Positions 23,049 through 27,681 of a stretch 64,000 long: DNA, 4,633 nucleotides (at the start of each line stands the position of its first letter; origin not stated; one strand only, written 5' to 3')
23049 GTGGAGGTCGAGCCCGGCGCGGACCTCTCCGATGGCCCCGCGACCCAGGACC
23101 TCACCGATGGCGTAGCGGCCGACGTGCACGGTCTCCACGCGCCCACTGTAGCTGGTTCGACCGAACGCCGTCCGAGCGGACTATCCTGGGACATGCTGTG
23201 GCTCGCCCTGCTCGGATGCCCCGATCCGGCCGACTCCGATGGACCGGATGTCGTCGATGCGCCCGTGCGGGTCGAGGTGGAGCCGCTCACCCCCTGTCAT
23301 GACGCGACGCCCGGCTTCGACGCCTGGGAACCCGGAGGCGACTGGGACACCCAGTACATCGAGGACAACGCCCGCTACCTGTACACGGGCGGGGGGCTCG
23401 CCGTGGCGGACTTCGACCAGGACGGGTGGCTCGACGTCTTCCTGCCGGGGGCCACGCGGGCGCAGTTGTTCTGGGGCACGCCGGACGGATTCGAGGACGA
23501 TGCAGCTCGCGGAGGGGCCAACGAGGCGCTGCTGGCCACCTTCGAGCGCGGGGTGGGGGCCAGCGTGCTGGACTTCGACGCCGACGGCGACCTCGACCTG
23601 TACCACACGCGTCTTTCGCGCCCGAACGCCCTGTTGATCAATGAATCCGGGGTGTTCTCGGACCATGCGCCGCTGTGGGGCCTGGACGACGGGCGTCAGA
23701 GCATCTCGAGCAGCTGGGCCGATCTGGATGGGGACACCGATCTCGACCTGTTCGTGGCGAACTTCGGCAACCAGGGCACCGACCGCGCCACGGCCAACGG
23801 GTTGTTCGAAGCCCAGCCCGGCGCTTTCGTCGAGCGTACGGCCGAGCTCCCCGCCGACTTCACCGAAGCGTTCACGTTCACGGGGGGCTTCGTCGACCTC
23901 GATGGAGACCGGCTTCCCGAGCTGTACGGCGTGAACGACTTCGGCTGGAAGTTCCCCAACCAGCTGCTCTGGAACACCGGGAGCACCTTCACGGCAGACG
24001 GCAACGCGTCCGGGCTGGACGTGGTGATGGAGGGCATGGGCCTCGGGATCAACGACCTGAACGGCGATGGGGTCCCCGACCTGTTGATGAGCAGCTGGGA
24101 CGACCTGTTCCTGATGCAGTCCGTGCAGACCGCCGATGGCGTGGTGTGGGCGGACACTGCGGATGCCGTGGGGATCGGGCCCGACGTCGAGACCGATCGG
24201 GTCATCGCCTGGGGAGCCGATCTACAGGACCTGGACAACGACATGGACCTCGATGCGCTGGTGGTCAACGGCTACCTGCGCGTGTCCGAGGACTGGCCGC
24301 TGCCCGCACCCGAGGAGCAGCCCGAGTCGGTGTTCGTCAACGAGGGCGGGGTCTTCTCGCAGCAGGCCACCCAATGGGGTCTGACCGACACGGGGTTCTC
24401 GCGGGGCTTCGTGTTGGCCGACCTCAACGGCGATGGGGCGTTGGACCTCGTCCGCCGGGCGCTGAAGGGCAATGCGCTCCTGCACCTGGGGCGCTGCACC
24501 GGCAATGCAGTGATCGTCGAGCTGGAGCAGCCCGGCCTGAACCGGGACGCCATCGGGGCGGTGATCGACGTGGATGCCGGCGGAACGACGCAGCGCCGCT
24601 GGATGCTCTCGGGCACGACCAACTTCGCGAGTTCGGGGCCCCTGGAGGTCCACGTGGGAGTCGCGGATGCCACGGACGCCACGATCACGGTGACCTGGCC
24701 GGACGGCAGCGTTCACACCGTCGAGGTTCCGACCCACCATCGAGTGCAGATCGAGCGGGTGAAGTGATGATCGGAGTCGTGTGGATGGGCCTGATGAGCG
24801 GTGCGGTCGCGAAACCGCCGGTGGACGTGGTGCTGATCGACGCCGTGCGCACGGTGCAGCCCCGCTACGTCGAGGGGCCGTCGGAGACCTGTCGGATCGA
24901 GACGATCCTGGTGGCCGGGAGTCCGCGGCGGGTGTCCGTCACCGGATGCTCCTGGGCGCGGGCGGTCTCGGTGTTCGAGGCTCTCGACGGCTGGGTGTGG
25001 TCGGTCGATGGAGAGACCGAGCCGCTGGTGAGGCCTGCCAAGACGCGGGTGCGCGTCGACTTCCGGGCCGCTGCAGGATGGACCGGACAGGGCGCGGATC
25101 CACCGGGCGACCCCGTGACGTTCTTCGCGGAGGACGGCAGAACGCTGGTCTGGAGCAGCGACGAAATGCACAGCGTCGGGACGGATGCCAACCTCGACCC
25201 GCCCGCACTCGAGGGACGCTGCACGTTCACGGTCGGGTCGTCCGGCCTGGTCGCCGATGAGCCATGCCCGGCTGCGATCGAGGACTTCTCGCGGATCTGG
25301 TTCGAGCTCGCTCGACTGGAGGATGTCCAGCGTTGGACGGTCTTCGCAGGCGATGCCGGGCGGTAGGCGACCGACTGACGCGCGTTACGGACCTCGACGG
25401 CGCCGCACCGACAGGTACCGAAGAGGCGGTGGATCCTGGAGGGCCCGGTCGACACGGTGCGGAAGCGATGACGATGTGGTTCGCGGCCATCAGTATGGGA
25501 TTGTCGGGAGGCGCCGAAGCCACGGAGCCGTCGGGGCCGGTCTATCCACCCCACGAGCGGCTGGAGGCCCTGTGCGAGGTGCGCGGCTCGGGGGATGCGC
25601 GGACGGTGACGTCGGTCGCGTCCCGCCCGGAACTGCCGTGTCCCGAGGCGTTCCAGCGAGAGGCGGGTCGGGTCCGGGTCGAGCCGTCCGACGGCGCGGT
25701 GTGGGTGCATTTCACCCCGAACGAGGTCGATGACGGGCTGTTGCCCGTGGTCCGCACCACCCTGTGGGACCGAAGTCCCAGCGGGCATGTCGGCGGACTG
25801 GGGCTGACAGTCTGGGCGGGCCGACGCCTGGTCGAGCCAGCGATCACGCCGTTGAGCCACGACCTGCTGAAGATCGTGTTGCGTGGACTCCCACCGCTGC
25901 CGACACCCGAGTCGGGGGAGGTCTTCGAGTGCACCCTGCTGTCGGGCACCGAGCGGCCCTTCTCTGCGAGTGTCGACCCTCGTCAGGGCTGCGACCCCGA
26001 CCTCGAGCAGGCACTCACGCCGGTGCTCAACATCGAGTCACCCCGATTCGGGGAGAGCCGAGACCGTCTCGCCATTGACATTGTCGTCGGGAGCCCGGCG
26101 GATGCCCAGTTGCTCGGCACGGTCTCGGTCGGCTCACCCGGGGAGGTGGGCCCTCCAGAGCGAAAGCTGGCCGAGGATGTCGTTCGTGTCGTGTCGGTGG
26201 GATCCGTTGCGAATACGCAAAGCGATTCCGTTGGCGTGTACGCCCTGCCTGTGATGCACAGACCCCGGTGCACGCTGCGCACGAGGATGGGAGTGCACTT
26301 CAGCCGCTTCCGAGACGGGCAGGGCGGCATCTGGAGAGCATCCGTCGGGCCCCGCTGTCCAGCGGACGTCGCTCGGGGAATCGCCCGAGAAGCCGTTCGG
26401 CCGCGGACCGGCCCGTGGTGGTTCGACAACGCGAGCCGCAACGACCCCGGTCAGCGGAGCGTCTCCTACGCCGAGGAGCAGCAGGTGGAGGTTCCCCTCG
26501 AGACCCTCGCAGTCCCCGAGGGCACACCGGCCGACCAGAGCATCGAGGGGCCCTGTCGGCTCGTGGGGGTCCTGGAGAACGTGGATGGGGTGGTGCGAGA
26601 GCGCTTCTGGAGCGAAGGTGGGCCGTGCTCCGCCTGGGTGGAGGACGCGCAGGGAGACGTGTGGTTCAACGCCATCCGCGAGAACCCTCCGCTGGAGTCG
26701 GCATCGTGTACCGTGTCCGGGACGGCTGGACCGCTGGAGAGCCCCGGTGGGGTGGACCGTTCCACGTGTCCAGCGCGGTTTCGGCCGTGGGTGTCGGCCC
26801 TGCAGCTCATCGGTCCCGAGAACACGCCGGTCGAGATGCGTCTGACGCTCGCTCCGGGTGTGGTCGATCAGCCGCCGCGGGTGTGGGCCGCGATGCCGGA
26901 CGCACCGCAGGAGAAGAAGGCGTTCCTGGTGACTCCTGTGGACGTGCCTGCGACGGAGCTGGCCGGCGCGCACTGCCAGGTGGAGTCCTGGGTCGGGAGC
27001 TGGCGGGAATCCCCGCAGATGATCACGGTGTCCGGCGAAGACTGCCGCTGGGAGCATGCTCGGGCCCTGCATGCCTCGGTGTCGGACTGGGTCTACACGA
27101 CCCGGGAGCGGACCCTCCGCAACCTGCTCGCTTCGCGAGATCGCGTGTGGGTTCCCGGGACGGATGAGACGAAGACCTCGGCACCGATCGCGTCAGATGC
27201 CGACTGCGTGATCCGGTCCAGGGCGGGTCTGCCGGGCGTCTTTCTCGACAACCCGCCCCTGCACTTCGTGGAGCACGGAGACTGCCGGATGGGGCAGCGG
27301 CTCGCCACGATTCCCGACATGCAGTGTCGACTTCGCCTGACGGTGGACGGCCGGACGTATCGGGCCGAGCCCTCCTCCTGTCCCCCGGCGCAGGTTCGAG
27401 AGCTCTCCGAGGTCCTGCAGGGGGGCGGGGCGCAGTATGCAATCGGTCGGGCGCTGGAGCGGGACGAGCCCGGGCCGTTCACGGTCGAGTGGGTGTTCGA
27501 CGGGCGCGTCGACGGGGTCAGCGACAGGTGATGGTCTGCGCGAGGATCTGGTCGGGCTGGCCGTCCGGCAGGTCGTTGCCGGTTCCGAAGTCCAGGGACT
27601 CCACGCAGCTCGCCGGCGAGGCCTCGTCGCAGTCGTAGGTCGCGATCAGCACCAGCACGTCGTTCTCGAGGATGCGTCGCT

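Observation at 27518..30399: Tandem triplication of a novel Cys-rich lipoprotein family, with two copies showing 5' decay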

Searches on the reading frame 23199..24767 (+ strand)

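Call 75: search_protein_families(library=pfam, proteins=[window:23199-24767:+], max_evalue=0.001)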
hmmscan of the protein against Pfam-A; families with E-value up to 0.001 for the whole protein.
window:23199-24767:+ (522 aa): 3 families
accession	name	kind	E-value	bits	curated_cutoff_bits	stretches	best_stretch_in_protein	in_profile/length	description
PF13517.12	FG-GAP_3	-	1.1e-23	84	26.9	4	71-135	1-60/61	FG-GAP-like repeat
PF07593.17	UnbV_ASPIC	-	3.6e-11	43.2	23.4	1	451-514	1-64/68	ASPIC and UnbV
PF01839.29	FG-GAP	-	2.5e-05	24.5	22.1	0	286-298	9-21/37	FG-GAP repeat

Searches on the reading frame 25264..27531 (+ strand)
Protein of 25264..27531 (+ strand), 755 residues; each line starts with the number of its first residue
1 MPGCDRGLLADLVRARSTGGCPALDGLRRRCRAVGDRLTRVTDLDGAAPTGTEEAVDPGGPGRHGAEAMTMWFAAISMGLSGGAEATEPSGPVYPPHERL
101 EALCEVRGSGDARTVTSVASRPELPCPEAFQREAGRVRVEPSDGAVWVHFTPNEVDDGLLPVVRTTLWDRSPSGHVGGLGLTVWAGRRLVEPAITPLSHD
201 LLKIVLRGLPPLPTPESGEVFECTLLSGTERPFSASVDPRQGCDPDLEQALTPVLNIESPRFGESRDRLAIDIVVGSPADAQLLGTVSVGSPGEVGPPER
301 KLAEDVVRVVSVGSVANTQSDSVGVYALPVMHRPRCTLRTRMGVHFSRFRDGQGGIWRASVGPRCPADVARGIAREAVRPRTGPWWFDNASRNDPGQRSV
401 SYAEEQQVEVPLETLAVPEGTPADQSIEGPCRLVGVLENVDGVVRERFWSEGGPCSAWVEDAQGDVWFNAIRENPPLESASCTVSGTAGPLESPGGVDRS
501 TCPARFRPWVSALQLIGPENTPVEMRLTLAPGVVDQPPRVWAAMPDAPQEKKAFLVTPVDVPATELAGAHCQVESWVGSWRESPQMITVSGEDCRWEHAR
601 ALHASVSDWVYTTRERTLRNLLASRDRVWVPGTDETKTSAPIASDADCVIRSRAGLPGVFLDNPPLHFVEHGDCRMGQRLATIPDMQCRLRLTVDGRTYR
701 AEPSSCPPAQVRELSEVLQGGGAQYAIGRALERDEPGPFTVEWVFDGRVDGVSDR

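Call 36: search_protein_families(library=pfam, proteins=[window:25264-27531:+], max_evalue=0.01)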
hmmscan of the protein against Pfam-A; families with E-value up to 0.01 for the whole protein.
window:25264-27531:+ (755 aa): 0 families

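Call 81: find_homologous_proteins(query=window:25471-27528:+, max_evalue=0.001)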
Query window:25471-27528:+ (686 aa): 1 proteins with E <= 0.001 among 8000 candidates.
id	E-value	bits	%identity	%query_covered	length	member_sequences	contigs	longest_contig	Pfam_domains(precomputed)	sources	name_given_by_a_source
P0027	0.0e+0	1576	100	100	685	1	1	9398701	-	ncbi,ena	-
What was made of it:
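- The convergent neighbour, gene C, has no detectable homologue or domain (calls 36, 81).
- Tried and rejected: It has no domain and no homologue (calls 36, 81).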
